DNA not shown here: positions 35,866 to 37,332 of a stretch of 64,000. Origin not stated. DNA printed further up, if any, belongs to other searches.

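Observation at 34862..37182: Translationally coupled EcoRI-like N6A methyltransferase and DUF262(ParB/GmrS-like)-HNH nuclease: candidate non-canonical restriction/defence module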

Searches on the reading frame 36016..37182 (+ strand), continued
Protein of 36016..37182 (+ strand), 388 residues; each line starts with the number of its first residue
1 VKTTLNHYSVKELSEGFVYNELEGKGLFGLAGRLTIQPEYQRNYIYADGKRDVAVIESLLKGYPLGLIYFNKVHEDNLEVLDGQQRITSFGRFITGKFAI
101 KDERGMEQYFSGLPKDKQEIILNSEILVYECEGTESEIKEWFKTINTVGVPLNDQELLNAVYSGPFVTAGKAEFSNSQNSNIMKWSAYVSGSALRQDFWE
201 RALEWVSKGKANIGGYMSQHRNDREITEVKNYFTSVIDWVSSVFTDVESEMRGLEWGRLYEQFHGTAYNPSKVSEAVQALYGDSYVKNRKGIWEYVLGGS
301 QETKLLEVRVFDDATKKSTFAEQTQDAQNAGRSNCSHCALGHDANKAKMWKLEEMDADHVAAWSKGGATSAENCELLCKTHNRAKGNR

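Call 73: predict_structure(alignment_id=A5)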
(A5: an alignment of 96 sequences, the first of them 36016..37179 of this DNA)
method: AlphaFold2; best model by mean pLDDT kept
length: 388 residues; sequences in the alignment: 96
mean_pLDDT: 84.6   pTM: 0.56
mean pLDDT of the five models: 84.6, 83.0, 81.8, 81.4, 81.3
residues with pLDDT >= 90: 172; 70-90: 167; 50-70: 37; < 50: 12
segments of 3 or more residues with pLDDT < 50: 43-48
pLDDT, mean of each block of 10 residues (from residue 1): 90 83 66 77 51 88 85 82 84 89 87 93 93 79 59 75 82 84 92 86 95 92 93 97 89 93 94 92 80 90 72 88 95 92 88 90 69 89 68
secondary structure, 60 per line:
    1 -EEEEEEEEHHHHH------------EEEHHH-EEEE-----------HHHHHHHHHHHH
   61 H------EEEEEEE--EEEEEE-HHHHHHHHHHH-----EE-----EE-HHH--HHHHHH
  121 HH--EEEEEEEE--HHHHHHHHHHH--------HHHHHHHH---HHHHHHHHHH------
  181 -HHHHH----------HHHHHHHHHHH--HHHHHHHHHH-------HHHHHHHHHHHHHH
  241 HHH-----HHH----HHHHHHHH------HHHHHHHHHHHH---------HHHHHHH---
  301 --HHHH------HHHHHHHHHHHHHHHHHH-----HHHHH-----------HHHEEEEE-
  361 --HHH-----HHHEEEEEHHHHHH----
elements in order: E2-9 H10-14 E27-29 E34-37 H49-61 E68-74 E77-82 H84-94 H115-122 E125-132 H135-145 H154-161 H165-174 H182-186 H197-207 H210-219 H227-243 H256-263 H270-281 H291-297 H303-306 H313-330 H336-340 E355-359 E374-378 H379-384

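Call 75: fold_search(model_id=the predicted structure, library=pdb)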
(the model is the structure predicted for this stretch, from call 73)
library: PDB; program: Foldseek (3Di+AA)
matches with E <= 10: 132; with E <= 0.001: 0
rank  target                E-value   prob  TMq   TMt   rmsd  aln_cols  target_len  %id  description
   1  7bnr_A                9.8e-03  0.91  0.19  0.35  16.4       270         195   12  Crystal structure of a ParB Q52A mutant from Myxococcus xanthus bound to CTPyS (released 2021-09-08)
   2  7bnr_B                1.4e-02  0.84  0.19  0.34  16.6       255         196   14  Crystal structure of a ParB Q52A mutant from Myxococcus xanthus bound to CTPyS (released 2021-09-08)
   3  7p9k_A                2.3e-02  0.38  0.21  0.16  24.7       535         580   11  BrxU, GmrSD-family Type IV restriction enzyme (released 2021-12-08)
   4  7bnk_A                2.4e-02  0.82  0.19  0.36  16.4       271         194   14  Crystal structure of ParB from Myxococcus xanthus bound to CDP and Monothiophosphate (released 2021-09-08)
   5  5k5d_B                2.7e-02  0.54  0.21  0.28  13.6       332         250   12  Structure of the C2221 form of Pnob8-like ParB-N domain (released 2016-06-15)
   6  7bnk_B                3.4e-02  0.72  0.17  0.32  16.2       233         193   14  Crystal structure of ParB from Myxococcus xanthus bound to CDP and Monothiophosphate (released 2021-09-08)
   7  7p9m_B                5.2e-02  0.23  0.20  0.15  24.3       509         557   12  BrxU, GmrSD-family Type IV restriction enzyme (released 2021-12-08)
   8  4h9d_A                6.7e-02  0.98  0.11  0.40   9.1        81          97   20  Crystal Structure of Mn-dependent Gme HNH nicking endonuclease from Geobacter metallireducens GS-15, Northeast Structu (released 2012-10-10)
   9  6sdk_A                7.1e-02  0.72  0.21  0.36  17.3       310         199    9  Crystal structure of bacterial ParB dimer bound to CDP (released 2019-10-23)
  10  7ol9_B                7.1e-02  0.60  0.20  0.34  16.8       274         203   10  Crystal structure of C-terminally truncated Bacillus subtilis nucleoid occlusion protein (Noc) complexed to the Noc-bi (released 2022-03-09)
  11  7ng0                  7.5e-02  0.60  0.20  0.35  14.9       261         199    9  Crystal structure of N- and C-terminally truncated Geobacillus thermoleovorans nucleoid occlusion protein Noc (released 2021-02-17)
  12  7bm8_A                7.9e-02  0.72  0.20  0.40  14.7       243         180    9  Crystal structure of the C-terminally truncated chromosome-partitioning protein ParB from Caulobacter crescentus compl (released 2021-04-28)
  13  6sdk_B                9.8e-02  0.63  0.20  0.37  16.7       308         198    9  Crystal structure of bacterial ParB dimer bound to CDP (released 2019-10-23)
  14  6ryk_B                1.0e-01  0.95  0.20  0.51  10.0       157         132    8  Crystal structure of the ParB-like protein PadC (released 2020-01-22)
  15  2hwj_B                1.4e-01  0.33  0.15  0.27  15.0       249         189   11  Crystal structure of protein Atu1540 from Agrobacterium tumefaciens (released 2006-08-29)
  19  4h9d_C                2.1e-01  0.96  0.12  0.47   5.1        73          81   23  Crystal Structure of Mn-dependent Gme HNH nicking endonuclease from Geobacter metallireducens GS-15, Northeast Structu (released 2012-10-10)
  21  4h9d_B                2.6e-01  0.75  0.12  0.41   6.1        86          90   22  Crystal Structure of Mn-dependent Gme HNH nicking endonuclease from Geobacter metallireducens GS-15, Northeast Structu (released 2012-10-10)
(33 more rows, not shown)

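Call 88: search_protein_families(library=pfam, proteins=[P0189, P0219, P0194, P0242, P0181, P0256, P0172], max_evalue=0.001)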
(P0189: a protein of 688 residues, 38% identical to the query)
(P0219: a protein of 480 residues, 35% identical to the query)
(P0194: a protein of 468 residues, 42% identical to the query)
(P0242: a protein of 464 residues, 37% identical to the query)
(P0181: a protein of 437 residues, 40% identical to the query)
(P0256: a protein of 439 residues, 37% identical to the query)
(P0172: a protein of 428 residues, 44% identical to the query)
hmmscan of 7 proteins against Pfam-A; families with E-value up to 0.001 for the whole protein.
P0189 (688 aa): 5 families
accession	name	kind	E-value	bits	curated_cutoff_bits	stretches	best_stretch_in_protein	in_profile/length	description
PF13651.11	EcoRI_methylase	-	6.5e-69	233.3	26.4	2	91-290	116-345/345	Adenine-specific methyltransferase EcoRI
PF03235.19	GmrSD_N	-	2.2e-20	74.1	33.2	1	351-477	13-198/199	GmrSD restriction endonuclease, N-terminal domain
PF01844.29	HNH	-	3.3e-15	56.4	21.4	1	641-686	1-47/47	HNH endonuclease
PF14279.12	HNH_5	-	6.1e-12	45.7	27.5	1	641-686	1-46/56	HNH endonuclease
PF13395.12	HNH_4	-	0.00037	20.8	22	0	651-686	16-51/54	HNH endonuclease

P0219 (480 aa): 2 families
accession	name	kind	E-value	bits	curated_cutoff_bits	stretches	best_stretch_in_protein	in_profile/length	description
PF03235.19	GmrSD_N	-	1.3e-19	71.5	33.2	1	39-163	13-198/199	GmrSD restriction endonuclease, N-terminal domain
PF01844.29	HNH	-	1.3e-06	28.9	21.4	1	327-368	7-46/47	HNH endonuclease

P0194 (468 aa): 2 families
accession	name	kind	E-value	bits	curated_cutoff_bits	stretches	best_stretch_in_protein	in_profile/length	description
PF03235.19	GmrSD_N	-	6.9e-18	65.9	33.2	1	40-176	13-198/199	GmrSD restriction endonuclease, N-terminal domain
PF01844.29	HNH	-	3e-06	27.7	21.4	1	402-439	11-46/47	HNH endonuclease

P0242 (464 aa): 2 families
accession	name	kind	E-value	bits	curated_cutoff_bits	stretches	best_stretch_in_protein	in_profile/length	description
PF03235.19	GmrSD_N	-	4.6e-19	69.8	33.2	1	33-154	12-198/199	GmrSD restriction endonuclease, N-terminal domain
PF01844.29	HNH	-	0.00022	21.7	21.4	1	316-350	4-36/47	HNH endonuclease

P0181 (437 aa): 3 families
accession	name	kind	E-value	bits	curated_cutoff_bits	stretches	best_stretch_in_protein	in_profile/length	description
PF03235.19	GmrSD_N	-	1.3e-18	68.3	33.2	1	66-205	13-198/199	GmrSD restriction endonuclease, N-terminal domain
PF01844.29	HNH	-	4.6e-12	46.3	21.4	1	390-428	11-47/47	HNH endonuclease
PF14279.12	HNH_5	-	5.1e-07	30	27.5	1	392-428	10-46/56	HNH endonuclease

P0256 (439 aa): 4 families
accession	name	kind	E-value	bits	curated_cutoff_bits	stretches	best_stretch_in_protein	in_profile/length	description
PF03235.19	GmrSD_N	-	1.4e-19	71.4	33.2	1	65-195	12-198/199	GmrSD restriction endonuclease, N-terminal domain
PF01844.29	HNH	-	3.4e-12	46.7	21.4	1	377-426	1-47/47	HNH endonuclease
PF14279.12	HNH_5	-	4.4e-10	39.8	27.5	1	377-428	1-48/56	HNH endonuclease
PF02945.21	Endonuclease_7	-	0.00068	19.9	23.6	0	370-422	19-62/82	Recombination endonuclease VII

P0172 (428 aa): 3 families
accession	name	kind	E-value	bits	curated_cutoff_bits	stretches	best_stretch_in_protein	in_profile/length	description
PF03235.19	GmrSD_N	-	6.7e-21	75.8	33.2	1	42-176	13-198/199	GmrSD restriction endonuclease, N-terminal domain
PF01844.29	HNH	-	1e-07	32.4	21.4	1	376-427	1-47/47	HNH endonuclease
PF14279.12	HNH_5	-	6.8e-05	23.2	27.5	1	376-427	1-46/56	HNH endonuclease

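Call 91: list_cluster_members(proteins=[P0189])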
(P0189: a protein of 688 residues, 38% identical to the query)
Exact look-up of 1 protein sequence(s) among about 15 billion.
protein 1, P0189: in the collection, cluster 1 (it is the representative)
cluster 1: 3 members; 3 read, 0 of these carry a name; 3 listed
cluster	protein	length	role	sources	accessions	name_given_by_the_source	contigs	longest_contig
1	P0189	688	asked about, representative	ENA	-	-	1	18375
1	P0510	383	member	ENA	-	-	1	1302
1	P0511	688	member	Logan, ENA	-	-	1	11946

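Call 92: find_encoding_contigs(protein=P0189, flank=5000, max_places=2)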
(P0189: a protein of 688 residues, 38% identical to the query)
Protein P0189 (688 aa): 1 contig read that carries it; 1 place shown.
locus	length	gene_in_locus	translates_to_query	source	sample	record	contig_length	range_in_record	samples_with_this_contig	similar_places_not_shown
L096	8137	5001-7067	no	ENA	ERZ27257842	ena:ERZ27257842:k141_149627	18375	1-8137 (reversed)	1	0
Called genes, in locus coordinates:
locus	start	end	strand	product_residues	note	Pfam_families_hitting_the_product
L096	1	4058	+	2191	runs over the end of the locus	PF02687:FtsX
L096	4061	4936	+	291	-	PF00005:ABC_tran, PF13304:AAA_21 (faint)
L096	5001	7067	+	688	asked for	PF13651:EcoRI_methylase, PF03235:GmrSD_N, PF01844:HNH, PF14279:HNH_5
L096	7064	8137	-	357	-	?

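Call 94: search_protein_families(library=padloc, proteins=[P0478, P0447, P0200, L002:3992-5152:+, P0131, P0150, P0391], max_evalue=1e-20)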
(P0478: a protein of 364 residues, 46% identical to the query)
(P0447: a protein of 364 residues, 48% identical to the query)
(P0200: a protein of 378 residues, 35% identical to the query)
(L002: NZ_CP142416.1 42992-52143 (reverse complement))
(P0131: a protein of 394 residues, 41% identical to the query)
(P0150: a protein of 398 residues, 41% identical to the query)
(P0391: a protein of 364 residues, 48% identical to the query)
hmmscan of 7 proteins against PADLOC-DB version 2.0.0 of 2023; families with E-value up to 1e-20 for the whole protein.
P0478 (364 aa): 2 families
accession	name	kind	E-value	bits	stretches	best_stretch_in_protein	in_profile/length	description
PDLC03418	REase_II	-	1.5e-169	562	1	1-364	1-372/372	Type II restriction enzyme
PDLC03877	NsnA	-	1e-27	95.4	1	29-159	62-205/385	-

P0447 (364 aa): 2 families
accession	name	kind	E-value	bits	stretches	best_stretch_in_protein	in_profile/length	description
PDLC03418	REase_II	-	1.9e-148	492.6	1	1-364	1-372/372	Type II restriction enzyme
PDLC03877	NsnA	-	1.6e-28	98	1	29-159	62-205/385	-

P0200 (378 aa): 2 families
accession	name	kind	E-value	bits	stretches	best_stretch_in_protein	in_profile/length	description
PDLC03418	REase_II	-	6.7e-98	326.2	1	6-377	5-372/372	Type II restriction enzyme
PDLC03877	NsnA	-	1.9e-24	84.7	1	31-245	63-268/385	-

L002:3992-5152:+ (387 aa): 2 families
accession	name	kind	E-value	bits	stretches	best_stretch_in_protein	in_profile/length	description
PDLC03418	REase_II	-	9.2e-91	302.7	1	8-386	7-371/372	Type II restriction enzyme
PDLC03877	NsnA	-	2e-29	101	1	34-217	64-251/385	-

P0131 (394 aa): 2 families
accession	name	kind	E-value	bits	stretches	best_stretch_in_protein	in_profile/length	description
PDLC03418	REase_II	-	2.8e-74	248.5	1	19-392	17-370/372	Type II restriction enzyme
PDLC03877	NsnA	-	8.7e-26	89.1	1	31-206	62-240/385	-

P0150 (398 aa): 2 families
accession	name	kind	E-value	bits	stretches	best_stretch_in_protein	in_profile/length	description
PDLC03418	REase_II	-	1.1e-97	325.5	1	2-397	2-371/372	Type II restriction enzyme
PDLC03877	NsnA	-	5.9e-24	83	1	31-171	63-205/385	-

P0391 (364 aa): 2 families
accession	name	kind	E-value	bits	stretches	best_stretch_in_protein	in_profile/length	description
PDLC03418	REase_II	-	1.2e-150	499.8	1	1-363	1-371/372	Type II restriction enzyme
PDLC03877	NsnA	-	2.4e-28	97.5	1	30-178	63-221/385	-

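Call 95: find_related_loci(query=A5, collection=viral_contigs, flank=4000)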
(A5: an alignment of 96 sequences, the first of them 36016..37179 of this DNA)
Query A5 (388 aa) in viral_contigs; peptide patterns used: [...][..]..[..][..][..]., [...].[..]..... (x = any residue, [..] = any of these).
275 stretches matched a pattern; 207 encode a relative of the query (tblastn E <= 1e-3); the best 80 are kept; 80 distinct loci.
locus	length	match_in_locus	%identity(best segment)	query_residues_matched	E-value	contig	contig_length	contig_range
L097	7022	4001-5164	77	1-388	0e+0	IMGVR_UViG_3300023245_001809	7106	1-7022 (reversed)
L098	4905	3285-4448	76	1-388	0e+0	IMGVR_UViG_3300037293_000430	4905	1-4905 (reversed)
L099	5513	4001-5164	77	1-388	0e+0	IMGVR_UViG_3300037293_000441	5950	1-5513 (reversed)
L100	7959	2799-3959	75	1-388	0e+0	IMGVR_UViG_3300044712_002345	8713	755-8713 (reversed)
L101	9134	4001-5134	76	9-388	0e+0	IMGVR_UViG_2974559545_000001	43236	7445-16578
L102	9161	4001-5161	75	1-388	0e+0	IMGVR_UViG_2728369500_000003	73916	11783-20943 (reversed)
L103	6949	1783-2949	74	1-388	0e+0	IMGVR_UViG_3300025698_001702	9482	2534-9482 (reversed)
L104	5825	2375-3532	74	1-388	0e+0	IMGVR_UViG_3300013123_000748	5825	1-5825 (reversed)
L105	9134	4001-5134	74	9-388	0e+0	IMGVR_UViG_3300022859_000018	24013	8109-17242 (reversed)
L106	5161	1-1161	74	1-388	0e+0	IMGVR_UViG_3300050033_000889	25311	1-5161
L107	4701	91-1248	73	1-388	0e+0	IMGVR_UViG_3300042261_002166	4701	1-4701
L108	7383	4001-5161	73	1-388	0e+0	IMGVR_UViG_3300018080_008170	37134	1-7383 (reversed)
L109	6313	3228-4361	74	9-388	0e+0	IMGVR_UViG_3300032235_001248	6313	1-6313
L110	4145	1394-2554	73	1-388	0e+0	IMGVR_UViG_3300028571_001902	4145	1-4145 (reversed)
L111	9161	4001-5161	72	1-388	0e+0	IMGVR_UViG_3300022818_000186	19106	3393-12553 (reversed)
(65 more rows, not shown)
